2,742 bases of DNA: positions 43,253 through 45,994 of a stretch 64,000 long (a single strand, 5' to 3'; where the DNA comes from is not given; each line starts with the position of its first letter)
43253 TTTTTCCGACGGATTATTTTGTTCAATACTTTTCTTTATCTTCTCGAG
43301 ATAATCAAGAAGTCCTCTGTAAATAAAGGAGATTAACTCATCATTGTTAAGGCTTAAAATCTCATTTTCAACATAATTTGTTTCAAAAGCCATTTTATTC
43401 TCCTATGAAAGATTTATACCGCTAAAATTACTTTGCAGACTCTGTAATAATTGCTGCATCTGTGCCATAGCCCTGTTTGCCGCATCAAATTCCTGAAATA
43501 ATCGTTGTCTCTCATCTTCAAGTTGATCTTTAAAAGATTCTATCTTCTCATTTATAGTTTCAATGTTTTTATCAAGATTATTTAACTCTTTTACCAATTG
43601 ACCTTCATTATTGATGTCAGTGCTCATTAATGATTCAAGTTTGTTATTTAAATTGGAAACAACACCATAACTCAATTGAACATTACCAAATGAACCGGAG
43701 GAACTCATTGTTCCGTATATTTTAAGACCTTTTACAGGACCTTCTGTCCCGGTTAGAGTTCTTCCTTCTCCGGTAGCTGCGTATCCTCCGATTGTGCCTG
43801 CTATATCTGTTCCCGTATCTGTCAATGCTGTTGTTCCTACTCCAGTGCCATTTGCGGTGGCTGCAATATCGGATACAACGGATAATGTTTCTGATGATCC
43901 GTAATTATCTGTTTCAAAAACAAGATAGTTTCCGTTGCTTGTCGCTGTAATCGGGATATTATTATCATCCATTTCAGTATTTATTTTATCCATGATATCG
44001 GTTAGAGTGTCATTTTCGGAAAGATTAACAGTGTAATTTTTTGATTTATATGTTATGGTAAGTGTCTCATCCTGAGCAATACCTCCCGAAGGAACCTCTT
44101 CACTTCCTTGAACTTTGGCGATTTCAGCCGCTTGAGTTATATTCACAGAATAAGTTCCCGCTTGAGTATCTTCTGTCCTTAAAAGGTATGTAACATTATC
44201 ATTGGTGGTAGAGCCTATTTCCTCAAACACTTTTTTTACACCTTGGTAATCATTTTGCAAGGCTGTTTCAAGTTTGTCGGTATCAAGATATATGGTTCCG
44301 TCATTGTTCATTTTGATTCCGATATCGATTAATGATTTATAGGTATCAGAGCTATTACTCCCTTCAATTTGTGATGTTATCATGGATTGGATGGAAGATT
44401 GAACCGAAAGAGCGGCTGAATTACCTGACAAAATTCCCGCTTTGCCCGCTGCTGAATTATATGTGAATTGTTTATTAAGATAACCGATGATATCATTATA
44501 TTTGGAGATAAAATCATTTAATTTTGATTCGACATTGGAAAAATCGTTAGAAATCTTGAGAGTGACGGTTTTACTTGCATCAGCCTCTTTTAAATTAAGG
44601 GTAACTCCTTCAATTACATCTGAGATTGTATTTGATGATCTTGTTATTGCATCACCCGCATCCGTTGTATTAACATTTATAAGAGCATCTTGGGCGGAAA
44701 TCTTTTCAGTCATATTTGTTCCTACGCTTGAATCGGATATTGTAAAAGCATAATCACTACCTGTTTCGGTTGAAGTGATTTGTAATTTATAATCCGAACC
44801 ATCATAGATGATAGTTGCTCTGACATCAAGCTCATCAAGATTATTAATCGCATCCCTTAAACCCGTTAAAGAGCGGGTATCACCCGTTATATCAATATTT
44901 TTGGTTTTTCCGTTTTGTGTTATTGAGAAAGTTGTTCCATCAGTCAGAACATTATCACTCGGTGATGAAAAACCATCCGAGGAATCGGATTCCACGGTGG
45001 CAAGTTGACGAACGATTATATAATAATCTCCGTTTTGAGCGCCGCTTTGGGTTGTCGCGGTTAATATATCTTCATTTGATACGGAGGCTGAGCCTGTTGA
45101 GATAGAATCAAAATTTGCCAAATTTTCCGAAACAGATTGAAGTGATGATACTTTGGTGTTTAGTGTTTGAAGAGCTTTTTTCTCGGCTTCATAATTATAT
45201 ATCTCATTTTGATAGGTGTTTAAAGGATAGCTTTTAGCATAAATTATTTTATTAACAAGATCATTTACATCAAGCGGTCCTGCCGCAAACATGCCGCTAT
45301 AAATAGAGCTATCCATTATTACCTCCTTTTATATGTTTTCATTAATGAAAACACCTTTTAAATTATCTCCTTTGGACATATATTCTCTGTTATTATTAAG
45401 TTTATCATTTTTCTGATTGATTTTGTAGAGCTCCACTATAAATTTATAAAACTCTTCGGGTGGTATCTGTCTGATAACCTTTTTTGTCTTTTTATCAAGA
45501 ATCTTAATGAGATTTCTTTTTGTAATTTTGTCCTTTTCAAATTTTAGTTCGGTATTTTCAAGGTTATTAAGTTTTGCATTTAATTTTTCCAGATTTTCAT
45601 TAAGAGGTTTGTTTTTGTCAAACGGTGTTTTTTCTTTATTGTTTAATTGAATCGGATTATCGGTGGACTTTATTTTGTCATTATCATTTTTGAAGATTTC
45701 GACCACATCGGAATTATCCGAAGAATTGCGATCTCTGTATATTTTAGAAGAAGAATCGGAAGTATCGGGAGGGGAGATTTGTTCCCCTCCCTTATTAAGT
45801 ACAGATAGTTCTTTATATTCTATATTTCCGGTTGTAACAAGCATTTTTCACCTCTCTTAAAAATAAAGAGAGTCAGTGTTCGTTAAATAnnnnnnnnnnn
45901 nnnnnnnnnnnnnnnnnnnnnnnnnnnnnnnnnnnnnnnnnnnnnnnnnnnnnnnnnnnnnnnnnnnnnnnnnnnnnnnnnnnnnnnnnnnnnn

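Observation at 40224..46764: Maf (DUF115) putative flagellin glycosyltransferase co-located with fliC-flaG-fliD-fliS-fliT; flagellin has a Ser/Thr-rich central patch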

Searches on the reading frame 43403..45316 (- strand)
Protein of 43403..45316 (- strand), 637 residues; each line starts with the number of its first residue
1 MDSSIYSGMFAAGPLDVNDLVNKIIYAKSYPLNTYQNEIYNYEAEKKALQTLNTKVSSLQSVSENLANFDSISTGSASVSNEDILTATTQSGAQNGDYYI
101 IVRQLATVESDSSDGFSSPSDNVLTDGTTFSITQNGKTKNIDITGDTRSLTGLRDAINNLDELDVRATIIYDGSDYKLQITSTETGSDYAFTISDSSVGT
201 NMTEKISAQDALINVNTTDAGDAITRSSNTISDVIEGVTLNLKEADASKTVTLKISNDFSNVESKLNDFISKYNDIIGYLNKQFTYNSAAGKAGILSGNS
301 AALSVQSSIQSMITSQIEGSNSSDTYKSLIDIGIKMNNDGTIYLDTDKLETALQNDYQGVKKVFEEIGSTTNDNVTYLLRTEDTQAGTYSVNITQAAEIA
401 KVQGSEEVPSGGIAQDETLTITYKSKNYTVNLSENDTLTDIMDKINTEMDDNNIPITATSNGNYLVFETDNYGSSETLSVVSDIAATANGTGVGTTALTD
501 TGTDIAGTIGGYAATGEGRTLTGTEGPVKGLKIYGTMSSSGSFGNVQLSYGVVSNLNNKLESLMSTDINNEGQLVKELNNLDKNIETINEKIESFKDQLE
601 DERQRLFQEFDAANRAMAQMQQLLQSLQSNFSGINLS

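Call 3: search_protein_families(library=pfam, proteins=[window:43403-45316:-], max_evalue=0.01)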
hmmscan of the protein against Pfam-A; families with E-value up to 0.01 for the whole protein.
window:43403-45316:- (637 aa): 4 families
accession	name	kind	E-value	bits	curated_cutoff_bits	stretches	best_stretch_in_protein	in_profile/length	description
PF07195.17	FliD_C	-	3.4e-36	125.3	25.4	2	208-430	1-188/236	Flagellar hook-associated protein 2 C-terminus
PF02465.23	FliD_N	-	6.1e-20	72.1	24.8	1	15-107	3-95/97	Flagellar hook-associated protein 2 N-terminus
PF07196.18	Flagellin_IN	-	2.1e-09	37.8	22.7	1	129-183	1-54/55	Flagellin hook IN motif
PF16326.10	ABC_tran_CTD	-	0.0049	17.5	32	0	576-626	8-59/69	ABC transporter C-terminal domain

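Call 4: search_protein_families(library=ncbifam, proteins=[window:43403-45316:-], max_evalue=0.01)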
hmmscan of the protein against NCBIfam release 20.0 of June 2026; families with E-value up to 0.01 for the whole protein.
window:43403-45316:- (637 aa): 10 families
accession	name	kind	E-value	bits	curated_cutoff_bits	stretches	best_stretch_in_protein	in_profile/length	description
NF005955.1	PRK08032.1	equivalog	5.9e-50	170.6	387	1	14-365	12-380/465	flagellar filament capping protein FliD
NF009400.1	PRK12765.1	equivalog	1e-37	130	448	2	208-393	252-425/596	flagellar filament capping protein FliD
NF005188.0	PRK06664.1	equivalog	3.4e-31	108.3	469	3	16-198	14-193/661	flagellar hook-associated protein FliD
NF005833.0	PRK07737.1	equivalog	1.1e-26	93.9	444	3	13-285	10-296/501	flagellar hook-associated protein 2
NF006435.1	PRK08724.1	equivalog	1.3e-23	83.6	580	3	200-364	429-590/672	flagellar filament capping protein FliD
NF005281.0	PRK06798.1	equivalog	1.3e-19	70.5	375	1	33-367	40-356/440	flagellar hook-associated protein 2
NF006282.1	PRK08453.1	equivalog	1.5e-17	63.4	500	1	207-367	432-586/673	flagellar filament capping protein FliD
NF049873.2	cytotoxin_MakE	exception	8.9e-05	21.6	360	1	553-635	89-169/352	alpha-pore-forming cytotoxin subunit MakE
TIGR00996.1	Mtu_fam_mce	paralog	0.0005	19.3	140.5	1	552-632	179-258/291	MCE family protein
NF045487.1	ASRP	equivalog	0.00071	18.3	300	1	554-630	393-468/593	archaea-specific SMC-related protein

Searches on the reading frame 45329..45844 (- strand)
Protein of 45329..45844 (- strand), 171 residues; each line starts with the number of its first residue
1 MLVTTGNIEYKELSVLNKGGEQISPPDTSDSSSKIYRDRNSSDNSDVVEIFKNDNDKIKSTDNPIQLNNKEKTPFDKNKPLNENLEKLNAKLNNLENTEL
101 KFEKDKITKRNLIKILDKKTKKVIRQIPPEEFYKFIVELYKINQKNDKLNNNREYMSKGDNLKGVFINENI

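Call 3: search_protein_families(library=pfam, proteins=[window:45329-45844:-], max_evalue=0.01)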
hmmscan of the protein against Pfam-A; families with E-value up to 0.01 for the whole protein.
window:45329-45844:- (171 aa): 1 family
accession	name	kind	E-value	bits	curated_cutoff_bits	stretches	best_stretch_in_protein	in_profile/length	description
PF03646.20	FlaG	-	4.3e-15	56.1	23.8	1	57-141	11-93/101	FlaG protein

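Call 4: search_protein_families(library=ncbifam, proteins=[window:45329-45844:-], max_evalue=0.01)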
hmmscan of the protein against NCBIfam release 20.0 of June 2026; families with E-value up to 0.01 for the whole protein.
window:45329-45844:- (171 aa): 3 families
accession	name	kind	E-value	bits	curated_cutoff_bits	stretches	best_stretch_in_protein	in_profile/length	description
NF006465.1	PRK08868.1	equivalog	3.2e-07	30.8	154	1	26-137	12-126/134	flagellar protein FlaG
NF005834.1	PRK07738.1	equivalog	1e-06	29.2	107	1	50-139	15-105/117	flagellar protein FlaG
NF006281.0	PRK08452.1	equivalog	0.00013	22.2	117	1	55-136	24-109/124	flagella length regulator FlaG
